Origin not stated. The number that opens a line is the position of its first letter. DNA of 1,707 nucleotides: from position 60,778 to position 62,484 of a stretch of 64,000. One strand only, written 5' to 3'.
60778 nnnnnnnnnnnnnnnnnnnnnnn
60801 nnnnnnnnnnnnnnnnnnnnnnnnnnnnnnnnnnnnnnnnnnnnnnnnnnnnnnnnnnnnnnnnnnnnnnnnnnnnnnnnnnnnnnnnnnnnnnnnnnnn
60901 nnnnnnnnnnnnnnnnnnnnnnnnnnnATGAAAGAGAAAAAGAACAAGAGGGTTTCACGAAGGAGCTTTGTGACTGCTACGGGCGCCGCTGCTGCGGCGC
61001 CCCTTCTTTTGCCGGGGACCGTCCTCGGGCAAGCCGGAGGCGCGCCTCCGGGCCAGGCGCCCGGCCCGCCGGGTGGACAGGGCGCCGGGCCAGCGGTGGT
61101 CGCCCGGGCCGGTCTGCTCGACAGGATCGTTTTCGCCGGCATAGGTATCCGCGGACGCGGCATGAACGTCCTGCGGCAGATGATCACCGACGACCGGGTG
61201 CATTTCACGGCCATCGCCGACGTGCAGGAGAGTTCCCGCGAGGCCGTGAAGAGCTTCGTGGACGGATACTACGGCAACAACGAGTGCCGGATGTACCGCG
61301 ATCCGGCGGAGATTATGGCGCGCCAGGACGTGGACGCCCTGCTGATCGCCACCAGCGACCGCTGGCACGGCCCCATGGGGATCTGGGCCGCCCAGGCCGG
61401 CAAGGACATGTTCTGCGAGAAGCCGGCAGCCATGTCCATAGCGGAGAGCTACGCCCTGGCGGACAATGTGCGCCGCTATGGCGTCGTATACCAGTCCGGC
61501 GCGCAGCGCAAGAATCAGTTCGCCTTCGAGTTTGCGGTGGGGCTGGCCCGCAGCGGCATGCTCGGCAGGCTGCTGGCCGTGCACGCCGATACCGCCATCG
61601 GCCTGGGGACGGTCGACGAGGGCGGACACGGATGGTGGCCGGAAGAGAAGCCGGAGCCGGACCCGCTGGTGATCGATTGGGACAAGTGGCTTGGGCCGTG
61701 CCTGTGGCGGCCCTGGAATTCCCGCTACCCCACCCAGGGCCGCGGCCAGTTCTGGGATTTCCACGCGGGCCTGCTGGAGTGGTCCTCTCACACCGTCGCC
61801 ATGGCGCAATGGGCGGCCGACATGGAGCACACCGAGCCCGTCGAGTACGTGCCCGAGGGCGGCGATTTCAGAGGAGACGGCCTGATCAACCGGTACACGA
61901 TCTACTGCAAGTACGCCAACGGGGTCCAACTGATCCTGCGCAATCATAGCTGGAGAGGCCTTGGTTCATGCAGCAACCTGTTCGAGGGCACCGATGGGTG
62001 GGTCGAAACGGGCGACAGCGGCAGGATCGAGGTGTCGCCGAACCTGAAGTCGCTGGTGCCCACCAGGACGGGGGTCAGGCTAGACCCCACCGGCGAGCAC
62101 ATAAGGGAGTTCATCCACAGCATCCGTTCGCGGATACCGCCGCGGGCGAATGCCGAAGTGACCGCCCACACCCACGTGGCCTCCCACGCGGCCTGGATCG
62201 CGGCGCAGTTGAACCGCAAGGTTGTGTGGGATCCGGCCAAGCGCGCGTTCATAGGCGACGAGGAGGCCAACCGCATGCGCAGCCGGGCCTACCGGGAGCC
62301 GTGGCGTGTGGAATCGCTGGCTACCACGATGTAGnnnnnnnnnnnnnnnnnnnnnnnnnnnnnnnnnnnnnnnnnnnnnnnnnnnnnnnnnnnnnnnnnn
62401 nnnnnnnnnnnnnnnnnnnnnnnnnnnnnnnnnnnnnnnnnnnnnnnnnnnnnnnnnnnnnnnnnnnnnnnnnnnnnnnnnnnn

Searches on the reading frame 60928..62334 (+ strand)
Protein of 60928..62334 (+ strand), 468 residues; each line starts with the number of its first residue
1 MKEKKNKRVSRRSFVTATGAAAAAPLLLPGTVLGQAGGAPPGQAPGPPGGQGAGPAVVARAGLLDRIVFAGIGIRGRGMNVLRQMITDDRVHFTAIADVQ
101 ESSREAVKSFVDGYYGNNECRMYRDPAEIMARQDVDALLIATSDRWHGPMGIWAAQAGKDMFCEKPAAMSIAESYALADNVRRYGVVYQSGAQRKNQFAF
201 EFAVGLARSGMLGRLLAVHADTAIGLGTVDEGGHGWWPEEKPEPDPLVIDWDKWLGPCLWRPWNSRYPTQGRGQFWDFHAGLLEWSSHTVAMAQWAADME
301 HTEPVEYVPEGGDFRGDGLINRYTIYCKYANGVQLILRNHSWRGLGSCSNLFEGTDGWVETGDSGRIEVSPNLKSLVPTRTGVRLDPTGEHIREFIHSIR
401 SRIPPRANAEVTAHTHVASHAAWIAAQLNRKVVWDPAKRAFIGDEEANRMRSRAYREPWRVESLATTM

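Call 3: search_protein_families(library=pfam, proteins=[window:60928-62334:+], max_evalue=0.01)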
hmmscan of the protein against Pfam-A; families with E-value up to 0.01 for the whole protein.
window:60928-62334:+ (468 aa): 3 families
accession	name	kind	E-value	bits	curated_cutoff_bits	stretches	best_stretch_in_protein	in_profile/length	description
PF19051.5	GFO_IDH_MocA_C2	-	4.2e-19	69.5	23.3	1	208-460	13-253/254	Oxidoreductase family, C-terminal alpha/beta domain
PF01408.29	GFO_IDH_MocA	-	1.1e-13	52.4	24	1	66-191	2-119/120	Oxidoreductase family, NAD-binding Rossmann fold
PF10518.14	TAT_signal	-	0.0061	16.9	22.7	0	9-27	2-20/21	TAT (twin-arginine translocation) pathway signal sequence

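Call 4: search_protein_families(library=ncbifam, proteins=[window:60928-62334:+], max_evalue=0.01)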
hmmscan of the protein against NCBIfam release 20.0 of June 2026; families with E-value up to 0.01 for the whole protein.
window:60928-62334:+ (468 aa): 7 families
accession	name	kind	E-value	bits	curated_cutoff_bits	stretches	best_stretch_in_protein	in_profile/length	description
NF058561.1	BT_2158_fam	equivalog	4e-25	88.3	750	1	65-301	34-259/487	glycoside 3-dehydrogenase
TIGR04380.1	myo_inos_iolG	equivalog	1.3e-16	60.4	355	1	88-219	22-149/330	inositol 2-dehydrogenase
NF052479.1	LevoglcsnDh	equivalog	4.6e-09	35.4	650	1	122-219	61-158/386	levoglucosan dehydrogenase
NF052679.1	InsChiInosDhIolG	equivalog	7.6e-09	35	540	1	93-195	30-128/343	bifunctional inositol 2-dehydrogenase/D-chiro-inositol 1-dehydrogenase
NF040723.1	UDP-GlcNAcDh_Arch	equivalog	3.8e-06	26.7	450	1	71-220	7-146/302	UDP-N-acetylglucosamine 3-dehydrogenase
NF041392.1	XylDh_Gfo6_Halo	equivalog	6.7e-05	21.8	350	1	97-223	45-171/350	D-xylose 1-dehydrogenase Gfo6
NF008607.0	PRK11579.1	subfamily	0.0009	18.3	330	1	120-215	50-145/346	oxidoreductase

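Call 56: search_solved_structures(query=window:60928-62334:+, max_evalue=0.00001)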
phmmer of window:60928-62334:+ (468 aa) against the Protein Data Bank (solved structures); distinct sequences matched with E-value up to 0.00001: 17.
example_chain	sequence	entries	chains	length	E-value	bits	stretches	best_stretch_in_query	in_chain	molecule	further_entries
8tdf_A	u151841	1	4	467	6e-15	58.3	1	65-283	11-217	Dehydrogenase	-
8tdh_A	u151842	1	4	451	1.2e-14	57.3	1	65-283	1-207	Predicted dehydrogenases and related proteins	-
3ezy_A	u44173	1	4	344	1.8e-09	40.2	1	85-214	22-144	Dehydrogenase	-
6z3c_AAA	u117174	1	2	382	2.1e-09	40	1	119-220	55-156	Gfo/Idh/MocA family oxidoreductase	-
6z3b_B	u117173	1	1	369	2.1e-09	40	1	119-220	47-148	Gfo/Idh/MocA family oxidoreductase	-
6z3b_A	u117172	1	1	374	2.1e-09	40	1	119-220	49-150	Gfo/Idh/MocA family oxidoreductase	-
5a02_A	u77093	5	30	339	9e-08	34.6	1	95-227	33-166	ALDOSE-ALDOSE OXIDOREDUCTASE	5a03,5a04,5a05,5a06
2glx_A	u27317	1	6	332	1e-07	34.4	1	126-243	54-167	1,5-anhydro-D-fructose reductase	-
3ec7_A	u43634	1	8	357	1.3e-07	34.1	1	69-220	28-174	Putative Dehydrogenase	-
9m3d_B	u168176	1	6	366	1.8e-07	33.6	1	88-216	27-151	DgpA1 from W974-1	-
3cea_A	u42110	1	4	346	2.1e-07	33.4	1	123-218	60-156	Myo-inositol 2-dehydrogenase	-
6t2b_A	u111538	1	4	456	4.1e-07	32.5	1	43-237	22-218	Glycosyl hydrolase family 109 protein 2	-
3e18_A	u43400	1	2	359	9.4e-07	31.3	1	120-215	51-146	oxidoreductase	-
6a3f_A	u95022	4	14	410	1e-06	31.2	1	128-219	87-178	Putative dehydrogenase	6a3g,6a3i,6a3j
4koa_A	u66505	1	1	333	3.1e-06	29.6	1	121-230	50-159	1,5-anhydro-D-fructose reductase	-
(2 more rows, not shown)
